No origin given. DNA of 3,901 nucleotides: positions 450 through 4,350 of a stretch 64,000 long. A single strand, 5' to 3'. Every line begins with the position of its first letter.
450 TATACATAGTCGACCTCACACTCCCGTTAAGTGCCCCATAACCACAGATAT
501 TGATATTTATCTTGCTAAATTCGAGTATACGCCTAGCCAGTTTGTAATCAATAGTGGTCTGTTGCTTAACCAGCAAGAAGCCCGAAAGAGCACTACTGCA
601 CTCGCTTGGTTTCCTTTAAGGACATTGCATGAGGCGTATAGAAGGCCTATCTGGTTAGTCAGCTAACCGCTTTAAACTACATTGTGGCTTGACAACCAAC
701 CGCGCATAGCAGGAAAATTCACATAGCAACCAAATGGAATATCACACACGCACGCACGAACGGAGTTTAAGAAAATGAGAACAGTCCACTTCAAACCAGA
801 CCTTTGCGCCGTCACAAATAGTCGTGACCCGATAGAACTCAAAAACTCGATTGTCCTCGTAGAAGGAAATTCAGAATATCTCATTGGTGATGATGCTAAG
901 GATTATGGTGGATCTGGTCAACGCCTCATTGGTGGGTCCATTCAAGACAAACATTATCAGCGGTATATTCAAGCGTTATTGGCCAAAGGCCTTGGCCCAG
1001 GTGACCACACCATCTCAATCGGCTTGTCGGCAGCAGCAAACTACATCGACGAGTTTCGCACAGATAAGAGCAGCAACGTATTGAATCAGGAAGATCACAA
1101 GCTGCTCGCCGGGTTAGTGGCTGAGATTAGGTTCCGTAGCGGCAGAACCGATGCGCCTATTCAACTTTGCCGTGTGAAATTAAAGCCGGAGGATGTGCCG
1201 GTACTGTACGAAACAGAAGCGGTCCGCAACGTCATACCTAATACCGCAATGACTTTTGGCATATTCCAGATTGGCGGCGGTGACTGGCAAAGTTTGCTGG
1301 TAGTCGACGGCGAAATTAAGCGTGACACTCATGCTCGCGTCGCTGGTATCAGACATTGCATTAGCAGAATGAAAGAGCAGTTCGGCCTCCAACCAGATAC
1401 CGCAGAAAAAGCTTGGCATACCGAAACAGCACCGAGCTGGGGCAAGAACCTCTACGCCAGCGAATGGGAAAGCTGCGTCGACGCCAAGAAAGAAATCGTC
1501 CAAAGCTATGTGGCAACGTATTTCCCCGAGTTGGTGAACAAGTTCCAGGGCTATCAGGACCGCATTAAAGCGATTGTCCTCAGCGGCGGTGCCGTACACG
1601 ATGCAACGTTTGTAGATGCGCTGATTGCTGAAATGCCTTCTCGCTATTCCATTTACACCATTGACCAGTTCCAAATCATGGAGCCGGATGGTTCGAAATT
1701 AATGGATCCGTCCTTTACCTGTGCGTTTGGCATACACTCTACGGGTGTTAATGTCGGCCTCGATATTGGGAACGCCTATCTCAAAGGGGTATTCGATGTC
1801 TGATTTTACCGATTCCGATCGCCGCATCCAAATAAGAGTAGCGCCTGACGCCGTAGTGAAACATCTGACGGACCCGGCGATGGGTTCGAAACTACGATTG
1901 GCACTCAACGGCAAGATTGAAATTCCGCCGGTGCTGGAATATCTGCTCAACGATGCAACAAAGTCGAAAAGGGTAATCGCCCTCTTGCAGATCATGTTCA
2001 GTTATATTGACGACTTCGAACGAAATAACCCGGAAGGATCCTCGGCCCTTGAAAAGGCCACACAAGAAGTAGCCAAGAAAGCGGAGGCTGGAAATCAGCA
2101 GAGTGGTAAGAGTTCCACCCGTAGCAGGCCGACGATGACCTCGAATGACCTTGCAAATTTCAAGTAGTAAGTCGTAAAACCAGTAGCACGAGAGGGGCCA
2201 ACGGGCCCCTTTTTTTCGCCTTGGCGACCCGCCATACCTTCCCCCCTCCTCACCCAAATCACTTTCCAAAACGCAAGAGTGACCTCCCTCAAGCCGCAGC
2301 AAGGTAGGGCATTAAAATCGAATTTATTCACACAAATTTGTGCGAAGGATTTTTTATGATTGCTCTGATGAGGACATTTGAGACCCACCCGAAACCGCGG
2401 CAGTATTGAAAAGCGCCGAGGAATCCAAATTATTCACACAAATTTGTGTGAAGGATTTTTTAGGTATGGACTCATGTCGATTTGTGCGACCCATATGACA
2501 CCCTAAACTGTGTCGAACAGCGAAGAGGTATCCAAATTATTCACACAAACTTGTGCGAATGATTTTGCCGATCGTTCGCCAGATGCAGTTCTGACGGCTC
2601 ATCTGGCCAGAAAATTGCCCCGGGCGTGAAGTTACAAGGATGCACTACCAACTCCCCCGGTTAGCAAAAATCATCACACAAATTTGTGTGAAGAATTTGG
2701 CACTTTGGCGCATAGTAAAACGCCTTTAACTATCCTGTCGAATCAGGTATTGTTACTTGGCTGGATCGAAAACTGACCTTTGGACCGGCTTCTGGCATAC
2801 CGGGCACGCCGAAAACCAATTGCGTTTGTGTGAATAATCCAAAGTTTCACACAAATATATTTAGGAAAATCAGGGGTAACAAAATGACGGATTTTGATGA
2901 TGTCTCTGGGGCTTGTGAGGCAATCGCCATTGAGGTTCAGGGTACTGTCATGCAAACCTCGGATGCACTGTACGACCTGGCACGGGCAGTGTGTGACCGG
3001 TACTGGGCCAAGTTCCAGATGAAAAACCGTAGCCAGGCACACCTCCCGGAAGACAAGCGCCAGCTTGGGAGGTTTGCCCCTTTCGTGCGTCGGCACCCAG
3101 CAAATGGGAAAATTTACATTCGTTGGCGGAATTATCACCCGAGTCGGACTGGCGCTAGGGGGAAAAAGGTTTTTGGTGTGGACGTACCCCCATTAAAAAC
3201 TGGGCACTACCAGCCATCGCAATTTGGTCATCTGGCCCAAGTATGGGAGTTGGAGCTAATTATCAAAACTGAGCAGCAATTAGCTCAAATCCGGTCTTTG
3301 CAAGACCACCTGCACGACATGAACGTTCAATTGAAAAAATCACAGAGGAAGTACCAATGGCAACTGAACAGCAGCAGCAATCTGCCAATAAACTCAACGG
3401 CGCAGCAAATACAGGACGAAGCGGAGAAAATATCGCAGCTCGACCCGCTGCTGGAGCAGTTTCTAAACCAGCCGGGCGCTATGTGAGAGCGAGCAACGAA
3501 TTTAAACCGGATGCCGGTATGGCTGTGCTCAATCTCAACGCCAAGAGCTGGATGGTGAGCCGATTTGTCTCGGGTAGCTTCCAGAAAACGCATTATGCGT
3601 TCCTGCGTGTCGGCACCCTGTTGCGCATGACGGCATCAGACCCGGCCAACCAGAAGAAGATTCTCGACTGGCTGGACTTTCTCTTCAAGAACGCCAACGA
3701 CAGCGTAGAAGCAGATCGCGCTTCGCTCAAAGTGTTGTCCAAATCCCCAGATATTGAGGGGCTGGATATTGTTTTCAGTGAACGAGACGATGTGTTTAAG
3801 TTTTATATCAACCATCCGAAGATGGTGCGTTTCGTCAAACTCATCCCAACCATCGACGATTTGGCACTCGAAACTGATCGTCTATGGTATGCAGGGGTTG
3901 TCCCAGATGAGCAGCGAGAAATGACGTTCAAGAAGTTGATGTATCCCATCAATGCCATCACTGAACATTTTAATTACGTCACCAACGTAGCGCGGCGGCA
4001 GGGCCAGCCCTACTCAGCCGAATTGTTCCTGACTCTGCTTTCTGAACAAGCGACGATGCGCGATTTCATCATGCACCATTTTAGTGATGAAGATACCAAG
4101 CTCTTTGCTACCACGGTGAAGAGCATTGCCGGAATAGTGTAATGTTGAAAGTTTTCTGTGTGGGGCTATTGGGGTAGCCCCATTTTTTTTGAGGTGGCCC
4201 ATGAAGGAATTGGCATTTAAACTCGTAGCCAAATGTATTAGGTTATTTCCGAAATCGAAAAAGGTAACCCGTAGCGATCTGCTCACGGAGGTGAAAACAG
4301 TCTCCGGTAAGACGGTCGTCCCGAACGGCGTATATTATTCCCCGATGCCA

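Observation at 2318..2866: Array of five 20-bp perfect palindromes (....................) between the actin-like ATPase operon and the next operon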

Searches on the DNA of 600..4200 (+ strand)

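Call 6: search_dna_similar(query=window:600-4200:+, collection=plasmids, mode=distant)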
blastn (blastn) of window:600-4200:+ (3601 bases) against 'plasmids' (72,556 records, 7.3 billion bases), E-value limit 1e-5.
Records with a match: 7; places in all: 9; records where one place covers at least 80% of the query: 2.
Best place of each record, by identity: >=99% 3; 60-80% 4.
By first word of the organism name: Aeromonas 7.
By predicted mobility (MOB-suite, as given by PLSDB): non-mobilizable 4; mobilizable 2; conjugative 1.
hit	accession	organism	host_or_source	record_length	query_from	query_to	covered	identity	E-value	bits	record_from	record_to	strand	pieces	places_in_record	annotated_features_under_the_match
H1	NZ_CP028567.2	Aeromonas hydrophila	Pure Culture,Sewage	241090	1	3601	100%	99.7%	0e+0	6447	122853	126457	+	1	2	hypothetical protein (x2) | mobI: conjugative transfer protein MobI(A/C)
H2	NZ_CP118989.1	Aeromonas allosaccharophila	Homo sapiens,cell culture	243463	1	3601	100%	99.7%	0e+0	6447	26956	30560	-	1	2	hypothetical protein (x2) | mobI: conjugative transfer protein MobI(A/C)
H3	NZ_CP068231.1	Aeromonas caviae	combined sewer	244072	1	1758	49%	99.5%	0e+0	3131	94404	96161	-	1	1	hypothetical protein (x2)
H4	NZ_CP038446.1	Aeromonas media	cell culture,sludge from bioreactor ...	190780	227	3356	29%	65.8%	6e-42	245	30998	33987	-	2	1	hypothetical protein (x3)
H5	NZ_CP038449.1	Aeromonas media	cell culture,sludge from bioreactor ...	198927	227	3356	29%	65.8%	6e-42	245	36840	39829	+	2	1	hypothetical protein (x3)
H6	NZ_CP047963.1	Aeromonas media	cell culture,hospital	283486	524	1202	9%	72.7%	5e-17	192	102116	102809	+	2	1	hypothetical protein (x2)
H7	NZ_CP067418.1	Aeromonas media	cell culture,water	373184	596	1202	7%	74.7%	8e-15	175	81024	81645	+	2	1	hypothetical protein (x2)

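Call 8: get_annotated_region(hit=H1, flank=12000)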
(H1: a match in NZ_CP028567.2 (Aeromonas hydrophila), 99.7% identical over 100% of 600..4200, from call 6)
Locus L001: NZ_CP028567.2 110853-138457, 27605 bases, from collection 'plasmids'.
description: Aeromonas hydrophila subsp. hydrophila strain WCHAH045096 plasmid pMCR5_045096, complete sequence
organism: Aeromonas hydrophila (NCBI taxid 196023)
taxonomy: Bacteria; Pseudomonadota; Gammaproteobacteria; Aeromonadales; Aeromonadaceae; Aeromonas; Aeromonas hydrophila
host: -; source: Pure Culture,Sewage; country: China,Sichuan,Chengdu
typing (MOB-suite, as given by PLSDB): mobilizable; replicon rep_cluster_2037; relaxase MOBH
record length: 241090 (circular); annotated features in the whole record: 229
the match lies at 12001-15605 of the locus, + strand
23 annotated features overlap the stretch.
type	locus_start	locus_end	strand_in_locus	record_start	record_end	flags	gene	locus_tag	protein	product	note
CDS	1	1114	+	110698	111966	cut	-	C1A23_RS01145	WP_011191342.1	IS4-like element ISApu1 family transposase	GO:0006313 - DNA transposition [Evidence IEA]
CDS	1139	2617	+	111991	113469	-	-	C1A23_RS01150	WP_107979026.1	cyclic diguanylate phosphodiesterase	-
CDS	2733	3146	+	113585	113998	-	umuD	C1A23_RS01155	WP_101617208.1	translesion error-prone DNA polymerase V autoproteolytic subunit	-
CDS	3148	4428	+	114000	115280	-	umuC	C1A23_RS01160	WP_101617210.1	translesion error-prone DNA polymerase V subunit UmuC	GO:0006281 - DNA repair [Evidence IEA]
CDS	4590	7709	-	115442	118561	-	-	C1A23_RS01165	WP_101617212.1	conjugal transfer protein TraG N-terminal domain-containing protein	-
CDS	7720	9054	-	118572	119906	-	-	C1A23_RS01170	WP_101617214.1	conjugal transfer protein TraH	-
CDS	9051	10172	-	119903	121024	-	traF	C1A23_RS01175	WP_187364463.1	conjugal transfer protein TraF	-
CDS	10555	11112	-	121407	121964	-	-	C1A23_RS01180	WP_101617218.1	ATP-binding protein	-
CDS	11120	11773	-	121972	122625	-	-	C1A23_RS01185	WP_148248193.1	hypothetical protein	-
CDS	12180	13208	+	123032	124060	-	-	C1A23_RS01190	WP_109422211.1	hypothetical protein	-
CDS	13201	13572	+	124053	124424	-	-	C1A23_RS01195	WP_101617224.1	hypothetical protein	-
CDS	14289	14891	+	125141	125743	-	mobI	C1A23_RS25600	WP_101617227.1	conjugative transfer protein MobI(A/C)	-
CDS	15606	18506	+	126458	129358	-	mobH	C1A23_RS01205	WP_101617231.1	MobH family relaxase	-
CDS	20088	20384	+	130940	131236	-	-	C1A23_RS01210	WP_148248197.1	hypothetical protein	-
CDS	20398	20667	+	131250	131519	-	-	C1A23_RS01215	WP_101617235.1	hypothetical protein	-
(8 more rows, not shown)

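Call 14: search_dna_similar(query=window:2168-2883:+, collection=plasmids, mode=distant, max_rows=40, max_evalue=0.01)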
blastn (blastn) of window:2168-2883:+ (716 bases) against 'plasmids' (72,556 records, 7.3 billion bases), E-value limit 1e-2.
Records with a match: 10; places in all: 16; records where one place covers at least 80% of the query: 2.
Best place of each record, by identity: >=99% 2; 95-99% 1; 90-95% 7.
By first word of the organism name: Aeromonas 10.
By predicted mobility (MOB-suite, as given by PLSDB): non-mobilizable 5; mobilizable 4; conjugative 1.
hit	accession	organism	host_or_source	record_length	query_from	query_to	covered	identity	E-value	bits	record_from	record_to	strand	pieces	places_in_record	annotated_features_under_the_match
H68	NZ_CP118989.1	Aeromonas allosaccharophila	Homo sapiens,cell culture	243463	1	716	100%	99.6%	0e+0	1278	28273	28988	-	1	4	none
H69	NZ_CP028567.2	Aeromonas hydrophila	Pure Culture,Sewage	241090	1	716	100%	99.4%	0e+0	1274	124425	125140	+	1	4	none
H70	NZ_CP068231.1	Aeromonas caviae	combined sewer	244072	1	399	37%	96.6%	8e-89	446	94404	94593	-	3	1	none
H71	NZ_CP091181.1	Aeromonas caviae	-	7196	259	290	4%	93.8%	4e-3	50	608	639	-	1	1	none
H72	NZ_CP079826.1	Aeromonas veronii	Hospital sewage,Hospital sewage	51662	259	290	4%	93.8%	4e-3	50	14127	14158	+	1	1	none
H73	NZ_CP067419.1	Aeromonas media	cell culture,water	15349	259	290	4%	93.8%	4e-3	50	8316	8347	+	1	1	none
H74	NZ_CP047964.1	Aeromonas media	cell culture,hospital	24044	259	290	4%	93.8%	4e-3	50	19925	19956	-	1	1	none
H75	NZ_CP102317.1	Aeromonas caviae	-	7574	259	290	4%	93.8%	4e-3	50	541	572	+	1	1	none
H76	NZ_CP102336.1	Aeromonas caviae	culture,river water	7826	259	290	4%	93.8%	4e-3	50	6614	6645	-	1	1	none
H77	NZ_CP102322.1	Aeromonas caviae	culture,river water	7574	259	290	4%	93.8%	4e-3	50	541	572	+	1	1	none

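Call 17: get_annotated_region(hit=H73, flank=8000)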
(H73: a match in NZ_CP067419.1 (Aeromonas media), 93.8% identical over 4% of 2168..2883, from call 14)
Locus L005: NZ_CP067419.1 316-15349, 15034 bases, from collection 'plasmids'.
description: Aeromonas media strain E31 plasmid pE31B, complete sequence
organism: Aeromonas media (NCBI taxid 651)
taxonomy: Bacteria; Pseudomonadota; Gammaproteobacteria; Aeromonadales; Aeromonadaceae; Aeromonas; Aeromonas media
host: -; source: cell culture,water; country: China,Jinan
typing (MOB-suite, as given by PLSDB): non-mobilizable; replicon rep_cluster_1068,rep_cluster_2037
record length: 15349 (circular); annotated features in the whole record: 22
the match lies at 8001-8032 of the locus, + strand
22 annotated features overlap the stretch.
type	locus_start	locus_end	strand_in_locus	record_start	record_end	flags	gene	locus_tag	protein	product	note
CDS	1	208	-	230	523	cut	-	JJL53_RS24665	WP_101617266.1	type II toxin-antitoxin system RelE/ParE family toxin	GO:0030541 - plasmid partitioning [Evidence IEA]; GO:0051290 - protein heterotetramerization [Evidence IEA]; GO:0009432 ...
CDS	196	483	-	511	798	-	-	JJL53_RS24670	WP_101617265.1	CopG family ribbon-helix-helix protein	-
CDS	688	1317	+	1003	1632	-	parA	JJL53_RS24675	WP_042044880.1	ParA family partition ATPase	-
CDS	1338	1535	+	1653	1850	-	-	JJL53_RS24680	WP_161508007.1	plasmid partition protein ParG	-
CDS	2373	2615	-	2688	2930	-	-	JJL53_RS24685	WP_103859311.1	plasmid replication protein RepB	-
CDS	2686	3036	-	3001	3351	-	-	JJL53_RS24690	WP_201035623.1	hypothetical protein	-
CDS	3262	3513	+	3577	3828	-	-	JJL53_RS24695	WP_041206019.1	DUF4160 domain-containing protein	-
CDS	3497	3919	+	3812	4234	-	-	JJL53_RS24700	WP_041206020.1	DUF2442 domain-containing protein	-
CDS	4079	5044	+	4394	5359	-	-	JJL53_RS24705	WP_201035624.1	replication initiation protein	-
CDS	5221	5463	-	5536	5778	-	-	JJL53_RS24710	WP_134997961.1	plasmid replication protein RepB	-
CDS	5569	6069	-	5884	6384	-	-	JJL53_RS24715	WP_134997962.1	hypothetical protein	-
CDS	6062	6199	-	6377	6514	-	-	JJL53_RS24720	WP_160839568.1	hypothetical protein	-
CDS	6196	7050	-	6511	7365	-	-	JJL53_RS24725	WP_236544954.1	site-specific integrase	-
CDS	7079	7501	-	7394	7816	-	-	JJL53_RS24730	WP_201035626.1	hypothetical protein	-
CDS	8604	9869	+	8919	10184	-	dcm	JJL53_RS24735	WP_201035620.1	DNA (cytosine-5-)-methyltransferase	GO:0006304 - DNA modification [Evidence IEA]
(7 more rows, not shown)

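Call 18: get_annotated_region(hit=H72, flank=6000)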
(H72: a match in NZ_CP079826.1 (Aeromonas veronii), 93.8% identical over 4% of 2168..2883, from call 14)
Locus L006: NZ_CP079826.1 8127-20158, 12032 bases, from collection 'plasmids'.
description: Aeromonas veronii strain HD6454 plasmid pHD6454-KPC, complete sequence
organism: Aeromonas veronii (NCBI taxid 654)
taxonomy: Bacteria; Pseudomonadota; Gammaproteobacteria; Aeromonadales; Aeromonadaceae; Aeromonas; Aeromonas veronii
host: -; source: Hospital sewage,Hospital sewage; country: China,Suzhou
typing (MOB-suite, as given by PLSDB): mobilizable; replicon IncP,IncU,rep_cluster_1068,rep_cluster_2037; relaxase MOBP
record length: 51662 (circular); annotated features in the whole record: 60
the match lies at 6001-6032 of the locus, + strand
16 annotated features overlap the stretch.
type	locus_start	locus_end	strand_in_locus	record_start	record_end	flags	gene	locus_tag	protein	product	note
CDS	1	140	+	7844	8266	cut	-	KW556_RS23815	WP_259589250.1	primase C-terminal domain-containing protein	-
CDS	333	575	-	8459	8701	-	-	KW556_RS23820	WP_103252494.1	plasmid replication protein RepB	-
CDS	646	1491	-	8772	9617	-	-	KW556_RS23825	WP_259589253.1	site-specific integrase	-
CDS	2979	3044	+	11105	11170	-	-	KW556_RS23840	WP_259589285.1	hypothetical protein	-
CDS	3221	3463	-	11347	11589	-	-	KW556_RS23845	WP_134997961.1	plasmid replication protein RepB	-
CDS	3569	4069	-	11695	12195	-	-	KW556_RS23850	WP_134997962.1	hypothetical protein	-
CDS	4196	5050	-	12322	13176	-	-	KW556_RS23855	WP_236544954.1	site-specific integrase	-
CDS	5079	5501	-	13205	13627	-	-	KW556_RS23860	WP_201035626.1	hypothetical protein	-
CDS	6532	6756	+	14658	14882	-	-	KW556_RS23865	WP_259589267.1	ribbon-helix-helix protein, CopG family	GO:0006355 - regulation of DNA-templated transcription [Evidence IEA]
CDS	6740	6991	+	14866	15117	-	-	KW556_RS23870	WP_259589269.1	type II toxin-antitoxin system RelE/ParE family toxin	GO:0030541 - plasmid partitioning [Evidence IEA]; GO:0051290 - protein heterotetramerization [Evidence IEA]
CDS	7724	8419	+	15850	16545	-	-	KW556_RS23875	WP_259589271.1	hypothetical protein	-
CDS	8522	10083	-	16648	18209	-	-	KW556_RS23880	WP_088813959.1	IS3-like element ISAs20 family transposase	-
CDS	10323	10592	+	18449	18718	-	-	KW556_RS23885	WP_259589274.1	hypothetical protein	-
CDS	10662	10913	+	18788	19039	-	-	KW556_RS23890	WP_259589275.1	DUF4160 domain-containing protein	-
CDS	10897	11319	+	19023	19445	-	-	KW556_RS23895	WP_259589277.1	DUF2442 domain-containing protein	-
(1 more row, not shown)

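Call 22: get_annotated_region(hit=H4, flank=7000)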
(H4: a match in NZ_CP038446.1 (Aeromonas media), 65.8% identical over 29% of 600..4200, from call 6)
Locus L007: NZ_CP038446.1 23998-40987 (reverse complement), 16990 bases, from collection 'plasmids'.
description: Aeromonas media strain R25-3 plasmid pAeme3, complete sequence
organism: Aeromonas media (NCBI taxid 651)
taxonomy: Bacteria; Pseudomonadota; Gammaproteobacteria; Aeromonadales; Aeromonadaceae; Aeromonas; Aeromonas media
host: -; source: cell culture,sludge from bioreactor treating oxytetracycline bearing wastewater; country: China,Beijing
typing (MOB-suite, as given by PLSDB): non-mobilizable
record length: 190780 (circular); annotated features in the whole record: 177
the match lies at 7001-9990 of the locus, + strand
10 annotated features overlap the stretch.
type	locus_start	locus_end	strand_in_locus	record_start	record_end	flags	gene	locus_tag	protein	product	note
CDS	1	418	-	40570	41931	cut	-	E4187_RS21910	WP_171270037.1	conjugal transfer protein TraH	-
CDS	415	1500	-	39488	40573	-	traF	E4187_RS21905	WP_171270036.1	conjugal transfer protein TraF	-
CDS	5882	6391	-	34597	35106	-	-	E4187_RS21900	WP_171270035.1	hypothetical protein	-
CDS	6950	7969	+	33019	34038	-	-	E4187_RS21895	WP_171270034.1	hypothetical protein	-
CDS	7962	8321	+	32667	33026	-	-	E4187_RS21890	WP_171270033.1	hypothetical protein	-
CDS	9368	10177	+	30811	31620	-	-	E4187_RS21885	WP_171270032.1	hypothetical protein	-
CDS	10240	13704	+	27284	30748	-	mobH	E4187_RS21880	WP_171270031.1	MobH family relaxase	-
CDS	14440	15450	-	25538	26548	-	-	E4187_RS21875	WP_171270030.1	tetratricopeptide repeat protein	-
CDS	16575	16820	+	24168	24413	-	-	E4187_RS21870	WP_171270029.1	type II toxin-antitoxin system Phd/YefM family antitoxin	GO:0045927 - positive regulation of growth [Evidence IEA]; GO:0006355 - regulation of DNA-templated transcription ...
CDS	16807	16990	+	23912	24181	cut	-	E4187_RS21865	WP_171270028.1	Txe/YoeB family addiction module toxin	GO:0008219 - cell death [Evidence IEA]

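Call 23: get_annotated_region(hit=H6, flank=8000)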
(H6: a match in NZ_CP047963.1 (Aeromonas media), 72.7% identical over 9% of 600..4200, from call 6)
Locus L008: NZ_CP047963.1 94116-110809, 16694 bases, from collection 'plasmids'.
description: Aeromonas media strain MC64 plasmid pMC64A, complete sequence
organism: Aeromonas media (NCBI taxid 651)
taxonomy: Bacteria; Pseudomonadota; Gammaproteobacteria; Aeromonadales; Aeromonadaceae; Aeromonas; Aeromonas media
host: -; source: cell culture,hospital; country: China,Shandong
typing (MOB-suite, as given by PLSDB): non-mobilizable; replicon IncU
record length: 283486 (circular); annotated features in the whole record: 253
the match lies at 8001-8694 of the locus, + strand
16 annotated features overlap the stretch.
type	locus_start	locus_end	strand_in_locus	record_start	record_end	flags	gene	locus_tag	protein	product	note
CDS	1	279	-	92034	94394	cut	-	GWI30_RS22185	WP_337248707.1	conjugal transfer protein TraG N-terminal domain-containing protein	-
CDS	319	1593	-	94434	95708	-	-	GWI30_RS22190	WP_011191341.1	IS4-like element ISApu2 family transposase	GO:0006313 - DNA transposition [Evidence IEA]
CDS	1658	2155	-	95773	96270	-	-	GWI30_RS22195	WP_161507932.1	conjugal transfer protein TraG N-terminal domain-containing protein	-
CDS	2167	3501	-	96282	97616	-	-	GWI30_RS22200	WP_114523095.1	conjugal transfer protein TraH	-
CDS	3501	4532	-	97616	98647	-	traF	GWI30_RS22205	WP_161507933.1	conjugal transfer protein TraF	-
CDS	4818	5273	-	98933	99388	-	-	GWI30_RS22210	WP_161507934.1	hypothetical protein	-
CDS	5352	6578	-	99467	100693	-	-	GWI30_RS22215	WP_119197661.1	RNA-guided endonuclease TnpB family protein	-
CDS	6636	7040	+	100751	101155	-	tnpA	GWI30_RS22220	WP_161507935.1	IS200/IS605 family transposase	-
CDS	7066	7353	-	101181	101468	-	-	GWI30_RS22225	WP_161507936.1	hypothetical protein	-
CDS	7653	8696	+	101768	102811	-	-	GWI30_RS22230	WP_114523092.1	hypothetical protein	-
CDS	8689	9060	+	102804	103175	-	-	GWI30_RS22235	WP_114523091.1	hypothetical protein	-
CDS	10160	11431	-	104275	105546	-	-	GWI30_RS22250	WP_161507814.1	transposase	GO:0006313 - DNA transposition [Evidence IEA]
CDS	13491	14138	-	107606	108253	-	-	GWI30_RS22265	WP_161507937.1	hypothetical protein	-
CDS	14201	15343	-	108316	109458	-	-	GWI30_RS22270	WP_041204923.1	IS4-like element ISAs18 family transposase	GO:0006313 - DNA transposition [Evidence IEA]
CDS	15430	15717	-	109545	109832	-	-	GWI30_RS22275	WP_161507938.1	hypothetical protein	-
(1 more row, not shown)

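Call 24: get_annotated_region(hit=H7, flank=8000)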
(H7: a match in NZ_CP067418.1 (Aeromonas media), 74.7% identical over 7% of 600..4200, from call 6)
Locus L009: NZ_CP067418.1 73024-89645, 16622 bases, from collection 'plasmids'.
description: Aeromonas media strain E31 plasmid pE31A, complete sequence
organism: Aeromonas media (NCBI taxid 651)
taxonomy: Bacteria; Pseudomonadota; Gammaproteobacteria; Aeromonadales; Aeromonadaceae; Aeromonas; Aeromonas media
host: -; source: cell culture,water; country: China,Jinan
typing (MOB-suite, as given by PLSDB): non-mobilizable; replicon IncU
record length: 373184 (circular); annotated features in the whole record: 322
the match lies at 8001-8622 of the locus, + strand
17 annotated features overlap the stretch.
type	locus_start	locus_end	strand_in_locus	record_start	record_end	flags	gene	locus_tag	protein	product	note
CDS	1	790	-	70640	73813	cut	-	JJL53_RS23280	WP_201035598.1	conjugal transfer protein TraG N-terminal domain-containing protein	-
CDS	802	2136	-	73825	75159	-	-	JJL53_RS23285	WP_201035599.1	conjugal transfer protein TraH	-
CDS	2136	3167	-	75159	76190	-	traF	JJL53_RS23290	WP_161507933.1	conjugal transfer protein TraF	-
CDS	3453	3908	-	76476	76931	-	-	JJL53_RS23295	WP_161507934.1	hypothetical protein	-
CDS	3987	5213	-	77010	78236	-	-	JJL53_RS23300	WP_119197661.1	RNA-guided endonuclease TnpB family protein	-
CDS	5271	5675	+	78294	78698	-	tnpA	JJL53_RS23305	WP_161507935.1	IS200/IS605 family transposase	-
CDS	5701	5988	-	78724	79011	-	-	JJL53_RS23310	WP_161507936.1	hypothetical protein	-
CDS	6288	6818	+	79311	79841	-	-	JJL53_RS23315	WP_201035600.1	hypothetical protein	-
CDS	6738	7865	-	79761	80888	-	-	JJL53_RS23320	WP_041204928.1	ISAs1-like element ISKpn9 family transposase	GO:0006313 - DNA transposition [Evidence IEA]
CDS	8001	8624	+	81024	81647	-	-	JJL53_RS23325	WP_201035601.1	hypothetical protein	-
CDS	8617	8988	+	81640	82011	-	-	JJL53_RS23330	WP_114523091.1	hypothetical protein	-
CDS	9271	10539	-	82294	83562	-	-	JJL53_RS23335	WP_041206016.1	IS4-like element ISAeme4 family transposase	GO:0006313 - DNA transposition [Evidence IEA]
CDS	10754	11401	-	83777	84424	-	-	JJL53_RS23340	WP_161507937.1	hypothetical protein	-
CDS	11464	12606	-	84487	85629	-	-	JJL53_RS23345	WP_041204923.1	IS4-like element ISAs18 family transposase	GO:0006313 - DNA transposition [Evidence IEA]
CDS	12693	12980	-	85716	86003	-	-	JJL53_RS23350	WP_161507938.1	hypothetical protein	-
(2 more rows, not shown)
